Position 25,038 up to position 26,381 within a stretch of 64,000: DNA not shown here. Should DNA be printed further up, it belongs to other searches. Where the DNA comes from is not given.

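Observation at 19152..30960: Glucuronoxylan-side-chain utilisation locus: sugar ABC importer, fused two-domain CE15-like esterase, CE7-like esterase, tandem GH4 paralogs, ROK repressor and NagB-family enzyme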

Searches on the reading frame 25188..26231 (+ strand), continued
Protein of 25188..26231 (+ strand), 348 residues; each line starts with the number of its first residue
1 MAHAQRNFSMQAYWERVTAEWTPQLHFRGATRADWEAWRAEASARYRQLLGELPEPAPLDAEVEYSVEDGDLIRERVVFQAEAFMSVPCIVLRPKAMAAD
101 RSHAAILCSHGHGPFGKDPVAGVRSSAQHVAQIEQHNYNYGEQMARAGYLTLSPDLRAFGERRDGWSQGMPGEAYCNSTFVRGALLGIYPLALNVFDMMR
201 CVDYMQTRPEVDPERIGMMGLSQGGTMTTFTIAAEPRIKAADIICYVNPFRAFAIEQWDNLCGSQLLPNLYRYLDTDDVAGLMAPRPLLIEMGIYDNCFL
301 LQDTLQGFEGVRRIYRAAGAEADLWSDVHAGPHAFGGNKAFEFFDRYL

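Call 37: find_related_loci(query=window:25188-26231:+, collection=genome_contigs, flank=10000)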
Query window:25188-26231:+ (348 aa) in genome_contigs; peptide patterns used: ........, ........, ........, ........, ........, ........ (x = any residue, [..] = any of these).
142 stretches matched a pattern; 134 encode a relative of the query (tblastn E <= 1e-3); the best 80 are kept; 80 distinct loci.
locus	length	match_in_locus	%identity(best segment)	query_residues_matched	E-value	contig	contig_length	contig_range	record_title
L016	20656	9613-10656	88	1-348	0e+0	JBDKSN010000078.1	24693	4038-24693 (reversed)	MAG: Anaerolineales bacterium isolate 6_bin.186 c_000000628309, whole genome shotgun sequence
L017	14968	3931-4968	74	1-348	1e-176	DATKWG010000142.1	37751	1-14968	MAG TPA_asm: Anaerolineae bacterium isolate SMAG_U14156 k141_3558378, whole genome shotgun sequence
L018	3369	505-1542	70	1-348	1e-174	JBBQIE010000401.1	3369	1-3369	MAG: Anaerolineae bacterium isolate Co_metawrap_836 Cmw_836_k141_21177731_length_3369_cov_5.0000, whole genome shotgun s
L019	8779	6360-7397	67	1-348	1e-166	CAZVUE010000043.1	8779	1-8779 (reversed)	MAG TPA_asm: uncultured bacterium isolate binchicken_co387_542 genome assembly, contig: NODE_10996_length_8779_cov_7.998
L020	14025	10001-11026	65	5-348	5e-166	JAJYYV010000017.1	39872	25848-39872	MAG: bacterium isolate FK4.bin61 NODE_931_length_39872_cov_2.265845, whole genome shotgun sequence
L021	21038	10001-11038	68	1-348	7e-165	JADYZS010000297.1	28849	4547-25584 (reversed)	MAG: Anaerolineae bacterium isolate SJ583 c_000001130920, whole genome shotgun sequence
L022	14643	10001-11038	67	1-348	4e-165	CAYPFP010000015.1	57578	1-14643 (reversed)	MAG TPA_asm: uncultured Planctomycetota bacterium isolate SRP257756_co1_239 genome assembly, contig: NODE_249_length_575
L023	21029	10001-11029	68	4-348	2e-163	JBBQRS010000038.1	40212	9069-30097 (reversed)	MAG: Anaerolineae bacterium isolate Co_metawrap_1702 Cmw_1702_k141_7687190_length_40212_cov_19.9981, whole genome shotgu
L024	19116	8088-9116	65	4-348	2e-163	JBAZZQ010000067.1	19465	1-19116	MAG: Phycisphaerae bacterium isolate SO_2017_GW3_2 scaffold_1566_c1_OW296A_2017, whole genome shotgun sequence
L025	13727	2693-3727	65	2-348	6e-163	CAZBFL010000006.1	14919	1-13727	MAG TPA_asm: uncultured bacterium isolate SRP098346_co1_248 genome assembly, contig: NODE_4448_length_14919_cov_6.566873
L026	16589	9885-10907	69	6-348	6e-163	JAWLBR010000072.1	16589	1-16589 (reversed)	MAG: Limnochordia bacterium isolate 15dZY3.bin.114 NODE_3808_length_16589_cov_3.679018, whole genome shotgun sequence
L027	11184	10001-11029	66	4-348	1e-162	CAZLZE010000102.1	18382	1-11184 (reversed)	MAG TPA_asm: uncultured Phycisphaerae bacterium isolate SRP167436_co1_333 genome assembly, contig: NODE_4776_length_1838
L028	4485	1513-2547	65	2-348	4e-165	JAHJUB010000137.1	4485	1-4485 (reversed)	MAG: Candidatus Omnitrophota bacterium isolate OS_PC_MetaG.mb.78 OS_PC_MetaG.mb.78_k141_712225, whole genome shotgun seq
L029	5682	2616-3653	67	1-348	5e-162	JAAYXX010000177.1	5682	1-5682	MAG: Chloroflexota bacterium isolate AS06rmzACSIP_190 190107_AS06, whole genome shotgun sequence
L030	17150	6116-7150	66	2-348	3e-160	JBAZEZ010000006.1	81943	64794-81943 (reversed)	MAG: Candidatus Ratteibacteria bacterium isolate SO_2017_LW3_138 NODE_575_length_81943_cov_3.709006_LW162_2017, whole ge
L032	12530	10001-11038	67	1-348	1e-159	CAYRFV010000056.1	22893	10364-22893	MAG TPA_asm: uncultured Anaerolineales bacterium isolate binchicken_co274_116 genome assembly, contig: NODE_5786_length_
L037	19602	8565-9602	64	1-348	5e-156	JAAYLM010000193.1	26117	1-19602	MAG: Oscillospiraceae bacterium isolate AS15tlH2ME_27 43278_AS15, whole genome shotgun sequence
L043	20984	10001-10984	64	4-333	1e-151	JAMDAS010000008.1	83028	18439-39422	MAG: Candidatus Omnitrophota bacterium isolate FK_Sedi_B_Bin.251 NODE_558_length_83028_cov_5.84572, whole genome shotgun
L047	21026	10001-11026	62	5-348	2e-148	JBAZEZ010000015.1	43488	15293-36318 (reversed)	MAG: Candidatus Ratteibacteria bacterium isolate SO_2017_LW3_138 NODE_1959_length_43488_cov_3.396854_LW162_2017, whole g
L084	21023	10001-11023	60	4-348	5e-136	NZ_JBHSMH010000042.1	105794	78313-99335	Cohnella suwonensis strain KACC 13347 velvet_auto_105_42, whole genome shotgun sequence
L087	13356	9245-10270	56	4-348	2e-129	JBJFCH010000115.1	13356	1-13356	MAG: Oliverpabstia sp. isolate PUUB16_bin.026 NODE_3069_length_13356_cov_5.318848, whole genome shotgun sequence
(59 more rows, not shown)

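Call 52: search_protein_families(library=pfam, proteins=[L030:7164-7865:+, L037:12866-13903:+, L047:5378-6445:+, L037:9660-10679:+, L037:13916-15055:-, L028:3348-3881:+, L087:3339-5609:+, L023:11927-12979:+, L025:4979-6496:+, L032:6614-9004:+], max_evalue=0.0001)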
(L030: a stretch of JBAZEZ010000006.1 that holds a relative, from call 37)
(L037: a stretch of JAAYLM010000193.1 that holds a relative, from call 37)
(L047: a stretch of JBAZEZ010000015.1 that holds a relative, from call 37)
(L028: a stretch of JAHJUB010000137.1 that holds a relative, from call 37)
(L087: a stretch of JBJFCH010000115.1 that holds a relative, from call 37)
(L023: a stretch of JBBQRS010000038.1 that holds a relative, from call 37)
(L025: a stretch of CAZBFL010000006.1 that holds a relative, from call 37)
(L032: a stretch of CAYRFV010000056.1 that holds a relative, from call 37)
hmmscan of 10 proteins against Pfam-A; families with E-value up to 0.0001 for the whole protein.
L030:7164-7865:+ (234 aa): 3 families
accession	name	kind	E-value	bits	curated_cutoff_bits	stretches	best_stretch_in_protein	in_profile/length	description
PF00005.33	ABC_tran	-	1.5e-34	119.9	25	1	28-180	1-137/137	ABC transporter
PF02463.25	SMC_N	-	9.3e-08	32.2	40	1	39-217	25-204/220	RecF/RecN/SMC N terminal domain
PF13304.12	AAA_21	-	2.7e-06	28.1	27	0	95-211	156-299/304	AAA domain, putative AbiEii toxin, Type IV TA system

L037:12866-13903:+ (346 aa): 4 families
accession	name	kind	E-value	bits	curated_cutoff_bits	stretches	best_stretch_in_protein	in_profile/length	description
PF13377.12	Peripla_BP_3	-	3.5e-30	105.7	26.5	1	169-333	1-167/167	Periplasmic binding protein-like domain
PF00532.27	Peripla_BP_1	-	9e-23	81.6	22.2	1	60-314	2-271/281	Periplasmic binding proteins and sugar binding domain of LacI family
PF13407.12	Peripla_BP_4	-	1.2e-18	68.1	35.1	1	62-306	1-252/258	Periplasmic binding protein domain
PF00356.27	LacI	-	2.3e-08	34.1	27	1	4-38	1-35/46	Bacterial regulatory proteins, lacI family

L047:5378-6445:+ (356 aa): 0 families

L037:9660-10679:+ (340 aa): 3 families
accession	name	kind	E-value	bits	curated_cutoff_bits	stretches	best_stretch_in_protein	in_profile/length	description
PF00248.27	Aldo_ket_red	-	6.6e-37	127.6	24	1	19-197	7-199/291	Aldo/keto reductase family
PF13534.11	Fer4_17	-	5.8e-09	36.8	22.2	1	255-319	1-61/61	4Fe-4S dicluster domain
PF13187.11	Fer4_9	-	2.9e-05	24.5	27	1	256-317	2-50/52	4Fe-4S dicluster domain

L037:13916-15055:- (380 aa): 1 family
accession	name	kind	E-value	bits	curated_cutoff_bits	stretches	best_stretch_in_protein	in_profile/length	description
PF01208.23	URO-D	-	8.6e-05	22.1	23.9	0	170-362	141-332/346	Uroporphyrinogen decarboxylase (URO-D)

L028:3348-3881:+ (178 aa): 1 family
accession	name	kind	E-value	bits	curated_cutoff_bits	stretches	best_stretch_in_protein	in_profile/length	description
PF05683.17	Fumerase_C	-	2.5e-46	158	22.2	1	9-175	36-199/205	Fumarase C-terminus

L087:3339-5609:+ (757 aa): 3 families
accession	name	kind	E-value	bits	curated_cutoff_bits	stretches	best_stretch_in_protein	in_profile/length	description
PF22124.2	Glyco_hydro_95_cat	-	9.7e-156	519.2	27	1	258-667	2-407/408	Glycosyl hydrolase family 95 catalytic domain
PF14498.12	Glyco_hyd_65N_2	-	1.9e-62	211.8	27.7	1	5-238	1-232/234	Glycosyl hydrolase family 65, N-terminal domain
PF21307.2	Glyco_hydro_95_C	-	5.2e-13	49.7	27.6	1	670-742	1-72/94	Glycoside hydrolase family 95, C-terminal domain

L023:11927-12979:+ (351 aa): 1 family
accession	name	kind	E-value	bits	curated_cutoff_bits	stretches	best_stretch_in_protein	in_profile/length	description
PF00294.29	PfkB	-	6.2e-28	98.4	25.8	1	71-319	51-298/302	pfkB family carbohydrate kinase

L025:4979-6496:+ (506 aa): 2 families
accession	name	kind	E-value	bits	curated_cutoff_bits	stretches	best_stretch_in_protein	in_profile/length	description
PF00501.34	AMP-binding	-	7.2e-100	334.9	29.9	1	12-372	6-384/384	AMP-binding enzyme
PF13193.12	AMP-binding_C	-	9.4e-20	71.8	24.5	1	422-496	1-76/76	AMP-binding enzyme C-terminal domain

L032:6614-9004:+ (797 aa): 0 families

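Call 64: predict_structure(alignment_id=A3)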
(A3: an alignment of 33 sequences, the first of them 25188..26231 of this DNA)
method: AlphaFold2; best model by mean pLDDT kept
length: 348 residues; sequences in the alignment: 33
mean_pLDDT: 90.2   pTM: 0.91
mean pLDDT of the five models: 90.2, 89.0, 89.0, 88.3, 86.1
residues with pLDDT >= 90: 215; 70-90: 110; 50-70: 23; < 50: 0
segments of 3 or more residues with pLDDT < 50: none
pLDDT, mean of each block of 10 residues (from residue 1): 76 89 95 99 97 96 96 97 95 98 95 75 88 81 94 90 84 83 91 97 98 97 90 98 90 80 86 96 97 72 92 98 88 66 95
secondary structure, 60 per line:
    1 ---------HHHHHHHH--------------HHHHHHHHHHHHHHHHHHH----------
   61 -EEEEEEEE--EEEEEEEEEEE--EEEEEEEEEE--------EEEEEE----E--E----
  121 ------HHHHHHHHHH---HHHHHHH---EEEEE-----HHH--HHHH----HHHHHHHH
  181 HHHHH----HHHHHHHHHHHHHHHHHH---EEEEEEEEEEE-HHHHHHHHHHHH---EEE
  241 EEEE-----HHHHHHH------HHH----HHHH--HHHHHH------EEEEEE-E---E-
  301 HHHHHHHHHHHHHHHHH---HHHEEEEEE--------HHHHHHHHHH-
elements in order: H10-17 H32-50 E62-69 E72-82 E85-94 E103-108 H127-136 H140-146 E150-154 H165-168 H173-185 H190-207 E211-221 H223-234 E238-244 H250-256 H270-273 H276-281 E288-293 H301-317 E324-329 H338-347

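Call 67: fold_search(model_id=the predicted structure, library=pdb)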
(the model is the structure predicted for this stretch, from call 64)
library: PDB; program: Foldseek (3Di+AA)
matches with E <= 10: 1256; with E <= 0.001: 1009
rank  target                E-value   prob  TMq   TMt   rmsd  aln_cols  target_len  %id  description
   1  3g8y                  1.1e-19  1.00  0.76  0.68   4.7       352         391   19  CRYSTAL STRUCTURE OF A PUTATIVE HYDROLASE (BVU_4111) FROM BACTEROIDES VULGATUS ATCC 8482 AT 1.90 A RESOLUTION (released 2009-02-24)
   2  3nuz_B                3.6e-19  1.00  0.75  0.68   4.0       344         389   17  Crystal structure of a putative acetyl xylan esterase (BF1801) from Bacteroides fragilis NCTC 9343 at 2.30 A resolutio (released 2010-08-04)
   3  3nuz_A                1.2e-18  1.00  0.76  0.69   3.9       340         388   17  Crystal structure of a putative acetyl xylan esterase (BF1801) from Bacteroides fragilis NCTC 9343 at 2.30 A resolutio (released 2010-08-04)
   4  3nuz_F                2.7e-18  1.00  0.76  0.69   3.9       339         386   16  Crystal structure of a putative acetyl xylan esterase (BF1801) from Bacteroides fragilis NCTC 9343 at 2.30 A resolutio (released 2010-08-04)
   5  3nuz_E                3.4e-18  1.00  0.74  0.67   7.3       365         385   16  Crystal structure of a putative acetyl xylan esterase (BF1801) from Bacteroides fragilis NCTC 9343 at 2.30 A resolutio (released 2010-08-04)
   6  6t0e_B                1.8e-16  1.00  0.66  0.59   5.9       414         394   16  The glucuronoyl esterase OtCE15A S267A variant from Opitutus terrae in complex with benzyl D-glucuronoate and D-glucur (released 2019-11-27)
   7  8qcl_B                2.5e-16  1.00  0.63  0.58   7.5       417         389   16  A carbohydrate esterase family 15 (CE15) glucuronoyl esterase from Phocaeicola vulgatus ATCC 8482 (released 2023-12-13)
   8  8q6s_A                3.2e-16  1.00  0.64  0.57   6.8       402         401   17  A carbohydrate esterase family 15 (CE15) glucuronoyl esterase from Phocaeicola vulgatus ATCC 8482 (released 2023-12-13)
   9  8qcl_A                3.8e-16  1.00  0.63  0.57   7.6       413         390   16  A carbohydrate esterase family 15 (CE15) glucuronoyl esterase from Phocaeicola vulgatus ATCC 8482 (released 2023-12-13)
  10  8q6s_B                4.3e-16  1.00  0.66  0.60   6.8       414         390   17  A carbohydrate esterase family 15 (CE15) glucuronoyl esterase from Phocaeicola vulgatus ATCC 8482 (released 2023-12-13)
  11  6syu_A                5.4e-16  1.00  0.63  0.55   6.7       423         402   17  The wild type glucuronoyl esterase OtCE15A from Opitutus terrae in complex with xylobiose (released 2019-11-27)
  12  7b7h                  5.7e-16  1.00  0.66  0.63   6.2       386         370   16  The glucuronoyl esterase OtCE15A R268A variant from Opitutus terrae in complex with, and covalently linked to, D-glucuro (released 2022-01-12)
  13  8qef_B                6.4e-16  1.00  0.64  0.58   7.3       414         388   16  A carbohydrate esterase family 15 (CE15) glucuronoyl esterase from Phocaeicola ATCC 8482 bound to novel ligand. (released 2023-12-13)
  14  6goc                  6.8e-16  1.00  0.66  0.53   5.4       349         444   21  Methylesterase BT1017 (released 2019-06-19)
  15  6grw                  8.6e-16  1.00  0.64  0.57   6.4       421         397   17  Glucuronoyl Esterase from Opitutus terrae (Au derivative) (released 2018-08-15)
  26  3fcy_A                5.2e-15  1.00  0.53  0.57   7.8       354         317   15  Crystal Structure of Acetyl Xylan Esterase 1 from Thermoanaerobacterium sp. JW/SL YS485 (released 2009-11-17)
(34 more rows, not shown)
